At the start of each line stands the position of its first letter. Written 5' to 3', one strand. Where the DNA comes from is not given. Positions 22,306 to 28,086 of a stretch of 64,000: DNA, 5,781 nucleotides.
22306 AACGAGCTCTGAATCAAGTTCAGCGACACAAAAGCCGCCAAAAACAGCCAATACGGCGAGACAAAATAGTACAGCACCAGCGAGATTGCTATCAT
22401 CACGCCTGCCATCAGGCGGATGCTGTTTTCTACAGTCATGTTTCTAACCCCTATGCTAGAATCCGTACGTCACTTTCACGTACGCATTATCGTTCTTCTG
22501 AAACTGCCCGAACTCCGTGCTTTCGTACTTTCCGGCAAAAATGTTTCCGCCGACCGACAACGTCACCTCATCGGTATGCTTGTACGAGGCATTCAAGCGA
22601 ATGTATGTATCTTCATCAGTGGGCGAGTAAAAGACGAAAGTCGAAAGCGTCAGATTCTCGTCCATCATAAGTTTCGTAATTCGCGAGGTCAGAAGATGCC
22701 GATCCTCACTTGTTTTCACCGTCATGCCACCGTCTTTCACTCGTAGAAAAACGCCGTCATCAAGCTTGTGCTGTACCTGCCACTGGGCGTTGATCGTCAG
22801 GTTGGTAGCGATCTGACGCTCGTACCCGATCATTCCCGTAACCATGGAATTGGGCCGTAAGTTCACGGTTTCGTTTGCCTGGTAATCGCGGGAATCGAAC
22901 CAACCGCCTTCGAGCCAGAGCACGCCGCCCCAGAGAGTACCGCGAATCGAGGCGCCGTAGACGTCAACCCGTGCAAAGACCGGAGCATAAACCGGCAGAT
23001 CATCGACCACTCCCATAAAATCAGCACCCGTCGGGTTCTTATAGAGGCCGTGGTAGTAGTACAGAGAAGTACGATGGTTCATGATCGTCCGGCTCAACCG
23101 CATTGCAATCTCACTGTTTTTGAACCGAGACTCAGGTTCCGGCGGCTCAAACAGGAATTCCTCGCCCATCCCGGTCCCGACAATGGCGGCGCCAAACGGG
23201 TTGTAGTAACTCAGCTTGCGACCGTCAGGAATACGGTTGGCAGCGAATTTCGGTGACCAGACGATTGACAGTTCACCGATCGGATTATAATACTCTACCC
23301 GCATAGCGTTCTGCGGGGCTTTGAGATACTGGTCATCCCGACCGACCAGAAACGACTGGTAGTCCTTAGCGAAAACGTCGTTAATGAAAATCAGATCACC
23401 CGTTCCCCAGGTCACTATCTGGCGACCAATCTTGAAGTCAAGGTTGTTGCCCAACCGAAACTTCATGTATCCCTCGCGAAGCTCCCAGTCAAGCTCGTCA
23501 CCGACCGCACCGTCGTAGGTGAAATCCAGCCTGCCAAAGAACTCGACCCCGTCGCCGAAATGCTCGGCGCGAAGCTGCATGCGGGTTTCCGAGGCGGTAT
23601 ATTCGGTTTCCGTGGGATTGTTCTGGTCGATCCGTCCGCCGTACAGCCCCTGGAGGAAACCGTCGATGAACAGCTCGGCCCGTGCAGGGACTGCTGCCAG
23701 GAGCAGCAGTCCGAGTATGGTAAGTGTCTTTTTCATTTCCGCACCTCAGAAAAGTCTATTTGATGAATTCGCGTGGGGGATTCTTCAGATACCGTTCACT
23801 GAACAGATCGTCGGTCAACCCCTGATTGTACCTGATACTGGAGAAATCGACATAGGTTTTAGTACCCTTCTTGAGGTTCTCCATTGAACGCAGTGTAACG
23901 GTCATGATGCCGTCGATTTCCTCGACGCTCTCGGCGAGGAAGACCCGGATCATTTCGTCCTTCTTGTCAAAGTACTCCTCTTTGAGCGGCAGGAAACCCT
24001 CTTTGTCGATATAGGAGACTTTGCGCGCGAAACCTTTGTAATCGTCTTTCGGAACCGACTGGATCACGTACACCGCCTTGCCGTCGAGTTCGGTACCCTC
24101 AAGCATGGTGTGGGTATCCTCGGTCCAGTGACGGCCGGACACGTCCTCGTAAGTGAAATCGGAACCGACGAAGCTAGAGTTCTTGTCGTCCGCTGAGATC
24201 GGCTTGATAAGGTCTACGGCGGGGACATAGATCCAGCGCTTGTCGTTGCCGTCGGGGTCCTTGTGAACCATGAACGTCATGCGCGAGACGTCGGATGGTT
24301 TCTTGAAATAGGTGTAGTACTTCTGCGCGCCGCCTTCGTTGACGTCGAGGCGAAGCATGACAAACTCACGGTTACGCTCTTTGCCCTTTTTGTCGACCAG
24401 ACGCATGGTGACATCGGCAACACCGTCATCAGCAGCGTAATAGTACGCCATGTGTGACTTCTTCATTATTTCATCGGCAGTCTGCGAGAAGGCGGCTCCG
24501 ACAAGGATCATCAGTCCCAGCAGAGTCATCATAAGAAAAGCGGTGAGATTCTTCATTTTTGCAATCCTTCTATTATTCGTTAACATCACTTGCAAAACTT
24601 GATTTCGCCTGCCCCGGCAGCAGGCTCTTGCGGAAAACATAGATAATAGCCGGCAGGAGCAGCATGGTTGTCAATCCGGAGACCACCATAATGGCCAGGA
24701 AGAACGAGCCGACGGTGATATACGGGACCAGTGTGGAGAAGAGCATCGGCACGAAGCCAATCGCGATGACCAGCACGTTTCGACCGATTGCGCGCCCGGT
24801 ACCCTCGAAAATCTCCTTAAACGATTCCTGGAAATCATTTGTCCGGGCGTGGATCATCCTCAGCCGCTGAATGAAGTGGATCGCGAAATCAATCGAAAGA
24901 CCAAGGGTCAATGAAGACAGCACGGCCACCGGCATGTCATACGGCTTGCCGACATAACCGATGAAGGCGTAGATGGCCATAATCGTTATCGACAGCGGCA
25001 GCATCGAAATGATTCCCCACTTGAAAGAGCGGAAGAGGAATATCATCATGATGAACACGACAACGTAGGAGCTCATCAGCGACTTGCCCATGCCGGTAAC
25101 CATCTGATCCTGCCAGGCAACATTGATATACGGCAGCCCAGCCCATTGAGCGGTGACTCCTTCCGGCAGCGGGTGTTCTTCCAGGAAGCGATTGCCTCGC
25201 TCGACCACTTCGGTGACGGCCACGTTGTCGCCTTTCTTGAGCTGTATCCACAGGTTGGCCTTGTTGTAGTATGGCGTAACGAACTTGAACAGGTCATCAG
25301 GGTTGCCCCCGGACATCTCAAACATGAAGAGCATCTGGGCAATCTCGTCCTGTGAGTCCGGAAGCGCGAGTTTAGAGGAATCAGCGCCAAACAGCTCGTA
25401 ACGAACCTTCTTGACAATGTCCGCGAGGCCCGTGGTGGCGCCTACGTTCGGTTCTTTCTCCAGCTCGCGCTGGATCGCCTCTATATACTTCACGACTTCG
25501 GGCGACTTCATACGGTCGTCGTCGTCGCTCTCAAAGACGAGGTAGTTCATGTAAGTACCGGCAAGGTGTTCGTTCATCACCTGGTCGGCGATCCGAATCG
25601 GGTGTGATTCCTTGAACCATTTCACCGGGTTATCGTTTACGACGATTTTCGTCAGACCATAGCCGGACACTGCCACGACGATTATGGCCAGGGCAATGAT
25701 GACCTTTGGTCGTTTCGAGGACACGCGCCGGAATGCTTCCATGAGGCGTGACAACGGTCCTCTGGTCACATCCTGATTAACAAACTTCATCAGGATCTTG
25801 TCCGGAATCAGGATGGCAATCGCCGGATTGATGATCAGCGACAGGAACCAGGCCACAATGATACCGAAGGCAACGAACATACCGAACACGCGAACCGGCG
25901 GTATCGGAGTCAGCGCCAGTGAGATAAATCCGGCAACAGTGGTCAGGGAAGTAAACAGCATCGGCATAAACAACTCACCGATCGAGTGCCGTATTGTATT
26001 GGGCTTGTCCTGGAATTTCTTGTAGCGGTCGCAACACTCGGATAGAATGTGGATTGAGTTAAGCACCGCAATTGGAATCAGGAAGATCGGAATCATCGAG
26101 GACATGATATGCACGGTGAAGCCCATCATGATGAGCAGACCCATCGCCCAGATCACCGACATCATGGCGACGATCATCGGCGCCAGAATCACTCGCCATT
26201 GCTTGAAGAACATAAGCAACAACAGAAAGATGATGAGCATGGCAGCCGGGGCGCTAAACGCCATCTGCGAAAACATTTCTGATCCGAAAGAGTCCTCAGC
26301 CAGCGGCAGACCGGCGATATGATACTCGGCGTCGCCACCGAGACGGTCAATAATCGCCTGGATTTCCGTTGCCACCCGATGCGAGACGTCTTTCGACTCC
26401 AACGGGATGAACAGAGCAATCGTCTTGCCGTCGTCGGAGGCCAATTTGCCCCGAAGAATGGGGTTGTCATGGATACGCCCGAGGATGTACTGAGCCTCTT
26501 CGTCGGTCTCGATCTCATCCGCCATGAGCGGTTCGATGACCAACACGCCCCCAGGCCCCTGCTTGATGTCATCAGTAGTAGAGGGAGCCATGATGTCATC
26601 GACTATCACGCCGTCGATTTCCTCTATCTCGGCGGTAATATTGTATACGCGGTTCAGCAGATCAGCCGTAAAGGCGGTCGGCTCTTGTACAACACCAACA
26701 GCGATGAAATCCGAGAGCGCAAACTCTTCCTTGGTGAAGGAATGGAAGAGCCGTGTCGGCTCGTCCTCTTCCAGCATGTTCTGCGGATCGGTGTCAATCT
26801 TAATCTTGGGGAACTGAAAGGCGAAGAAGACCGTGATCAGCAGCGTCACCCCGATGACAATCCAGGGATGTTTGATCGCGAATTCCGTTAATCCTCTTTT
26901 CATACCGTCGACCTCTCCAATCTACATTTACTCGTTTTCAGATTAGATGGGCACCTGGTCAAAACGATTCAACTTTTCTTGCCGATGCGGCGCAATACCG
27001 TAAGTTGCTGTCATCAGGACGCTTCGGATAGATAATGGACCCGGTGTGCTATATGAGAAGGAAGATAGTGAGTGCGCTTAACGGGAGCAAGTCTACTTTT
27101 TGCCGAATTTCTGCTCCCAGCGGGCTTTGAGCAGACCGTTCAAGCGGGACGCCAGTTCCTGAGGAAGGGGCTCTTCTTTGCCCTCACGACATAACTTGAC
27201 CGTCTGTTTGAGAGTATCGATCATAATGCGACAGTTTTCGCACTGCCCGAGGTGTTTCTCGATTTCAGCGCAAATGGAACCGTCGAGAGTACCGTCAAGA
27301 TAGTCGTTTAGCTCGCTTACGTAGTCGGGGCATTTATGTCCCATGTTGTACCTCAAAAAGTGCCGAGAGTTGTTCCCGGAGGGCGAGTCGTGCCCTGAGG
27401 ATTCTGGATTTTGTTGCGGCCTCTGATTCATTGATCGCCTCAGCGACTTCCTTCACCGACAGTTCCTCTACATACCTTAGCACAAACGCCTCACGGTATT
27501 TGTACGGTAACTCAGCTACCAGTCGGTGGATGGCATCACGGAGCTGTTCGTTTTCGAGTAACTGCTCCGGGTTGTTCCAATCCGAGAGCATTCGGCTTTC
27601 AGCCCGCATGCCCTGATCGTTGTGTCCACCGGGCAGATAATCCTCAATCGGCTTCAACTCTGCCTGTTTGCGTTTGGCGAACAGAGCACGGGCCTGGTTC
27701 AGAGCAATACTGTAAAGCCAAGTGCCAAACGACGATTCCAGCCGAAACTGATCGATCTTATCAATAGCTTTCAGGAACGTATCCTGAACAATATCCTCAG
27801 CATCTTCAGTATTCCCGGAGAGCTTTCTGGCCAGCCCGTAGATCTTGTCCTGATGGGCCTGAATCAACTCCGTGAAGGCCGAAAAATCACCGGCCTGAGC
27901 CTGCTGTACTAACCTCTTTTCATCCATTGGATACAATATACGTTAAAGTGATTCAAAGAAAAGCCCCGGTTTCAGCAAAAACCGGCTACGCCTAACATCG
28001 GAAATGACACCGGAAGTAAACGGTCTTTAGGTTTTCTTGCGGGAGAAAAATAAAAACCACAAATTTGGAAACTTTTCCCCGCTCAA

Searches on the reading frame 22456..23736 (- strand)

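Call 24: search_protein_families(library=pfam, proteins=[window:22456-23736:-], max_evalue=0.001)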
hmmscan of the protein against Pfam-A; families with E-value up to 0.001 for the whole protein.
window:22456-23736:- (426 aa): 0 families

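Call 64: search_protein_families(library=pfam, proteins=[window:22456-23736:-], max_evalue=0.01)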
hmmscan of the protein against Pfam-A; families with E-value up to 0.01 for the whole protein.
window:22456-23736:- (426 aa): 1 family
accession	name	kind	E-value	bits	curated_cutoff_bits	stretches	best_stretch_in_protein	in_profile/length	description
PF06980.17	DUF1302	-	0.0017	17.9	23.2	1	60-129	132-194/541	Protein of unknown function (DUF1302)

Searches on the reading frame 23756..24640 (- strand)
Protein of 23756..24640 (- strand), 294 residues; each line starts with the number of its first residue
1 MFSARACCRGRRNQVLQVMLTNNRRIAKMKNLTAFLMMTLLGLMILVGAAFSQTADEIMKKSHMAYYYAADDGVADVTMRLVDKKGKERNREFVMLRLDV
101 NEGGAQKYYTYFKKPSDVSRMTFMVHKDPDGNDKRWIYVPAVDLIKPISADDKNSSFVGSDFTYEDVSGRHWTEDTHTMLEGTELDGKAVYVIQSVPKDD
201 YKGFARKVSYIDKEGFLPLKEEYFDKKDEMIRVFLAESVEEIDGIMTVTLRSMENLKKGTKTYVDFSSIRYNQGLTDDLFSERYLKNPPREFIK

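Call 24: search_protein_families(library=pfam, proteins=[window:23756-24640:-], max_evalue=0.001)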
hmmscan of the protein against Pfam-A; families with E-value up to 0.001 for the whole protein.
window:23756-24640:- (294 aa): 2 families
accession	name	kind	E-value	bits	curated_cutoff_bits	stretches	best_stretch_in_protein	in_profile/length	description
PF17131.11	LolA_like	-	6.1e-54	182.9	30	1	105-287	2-184/184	Outer membrane lipoprotein-sorting protein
PF07044.18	DUF1329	-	4.6e-06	26.6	23.1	1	134-263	224-339/368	Protein of unknown function (DUF1329)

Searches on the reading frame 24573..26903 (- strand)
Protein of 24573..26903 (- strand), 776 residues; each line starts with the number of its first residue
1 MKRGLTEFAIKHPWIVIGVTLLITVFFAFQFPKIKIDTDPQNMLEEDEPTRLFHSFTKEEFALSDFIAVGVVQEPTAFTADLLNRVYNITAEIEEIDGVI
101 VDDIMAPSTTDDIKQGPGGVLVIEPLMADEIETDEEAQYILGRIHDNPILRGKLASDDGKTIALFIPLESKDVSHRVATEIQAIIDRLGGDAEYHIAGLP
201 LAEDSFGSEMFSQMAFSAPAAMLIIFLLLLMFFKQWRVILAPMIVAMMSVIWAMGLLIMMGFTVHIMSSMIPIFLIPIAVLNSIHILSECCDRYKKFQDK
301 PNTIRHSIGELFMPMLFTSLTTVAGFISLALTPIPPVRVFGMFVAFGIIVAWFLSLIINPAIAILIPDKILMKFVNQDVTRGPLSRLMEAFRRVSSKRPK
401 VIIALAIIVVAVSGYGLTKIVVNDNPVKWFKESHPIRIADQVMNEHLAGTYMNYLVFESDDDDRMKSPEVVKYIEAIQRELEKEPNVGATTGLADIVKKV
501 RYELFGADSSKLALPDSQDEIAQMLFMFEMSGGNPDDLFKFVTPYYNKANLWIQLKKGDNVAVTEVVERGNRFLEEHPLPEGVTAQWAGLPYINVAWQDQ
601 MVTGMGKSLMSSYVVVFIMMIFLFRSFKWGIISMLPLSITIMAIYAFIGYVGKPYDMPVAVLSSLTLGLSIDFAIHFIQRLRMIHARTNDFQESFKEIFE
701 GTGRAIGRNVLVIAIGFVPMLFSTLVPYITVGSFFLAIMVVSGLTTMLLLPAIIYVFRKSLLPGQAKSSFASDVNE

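Call 24: search_protein_families(library=pfam, proteins=[window:24573-26903:-], max_evalue=0.001)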
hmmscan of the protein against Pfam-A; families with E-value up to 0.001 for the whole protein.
window:24573-26903:- (776 aa): 5 families
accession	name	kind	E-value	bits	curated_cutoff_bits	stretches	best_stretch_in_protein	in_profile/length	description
PF03176.21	MMPL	-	1.3e-33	116.8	20.5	2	534-760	73-305/333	MMPL family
PF00873.25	ACR_tran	-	1.1e-10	40.4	28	2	555-751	818-1014/1021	AcrB/AcrD/AcrF family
PF12349.14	Sterol-sensing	-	1.7e-10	41.4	22.3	1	235-359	5-129/153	Sterol-sensing domain of SREBP cleavage-activation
PF02460.24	Patched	-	6e-10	39.5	23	1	232-362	25-153/156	Patched SSD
PF02355.23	SecD_SecF_C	-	8.9e-06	25.7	20.5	1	204-366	23-186/189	Protein export membrane protein SecD/SecF, C-terminal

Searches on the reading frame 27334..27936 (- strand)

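Call 24: search_protein_families(library=pfam, proteins=[window:27334-27936:-], max_evalue=0.001)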
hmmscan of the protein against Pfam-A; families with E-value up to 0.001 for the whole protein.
window:27334-27936:- (200 aa): 6 families
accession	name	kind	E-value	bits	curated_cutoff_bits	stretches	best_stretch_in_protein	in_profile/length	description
PF04542.20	Sigma70_r2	-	2.4e-18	66.1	24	1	24-90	1-69/71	Sigma-70 region 2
PF08281.18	Sigma70_r4_2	-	2.4e-15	56.3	25.7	1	134-186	2-54/54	Sigma-70, region 4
PF07638.17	Sigma70_ECF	-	5.1e-08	33.5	21.1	1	8-190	6-183/185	ECF sigma factor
PF04545.22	Sigma70_r4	-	1.8e-07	31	24.1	1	141-188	3-50/50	Sigma-70, region 4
PF22029.2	PhyR_sigma2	-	6.5e-05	23.3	27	1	36-77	12-53/55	Sigma2 domain of PhyR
PF12645.13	HTH_16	-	0.00066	20.2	22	0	8-65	2-65/65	Helix-turn-helix domain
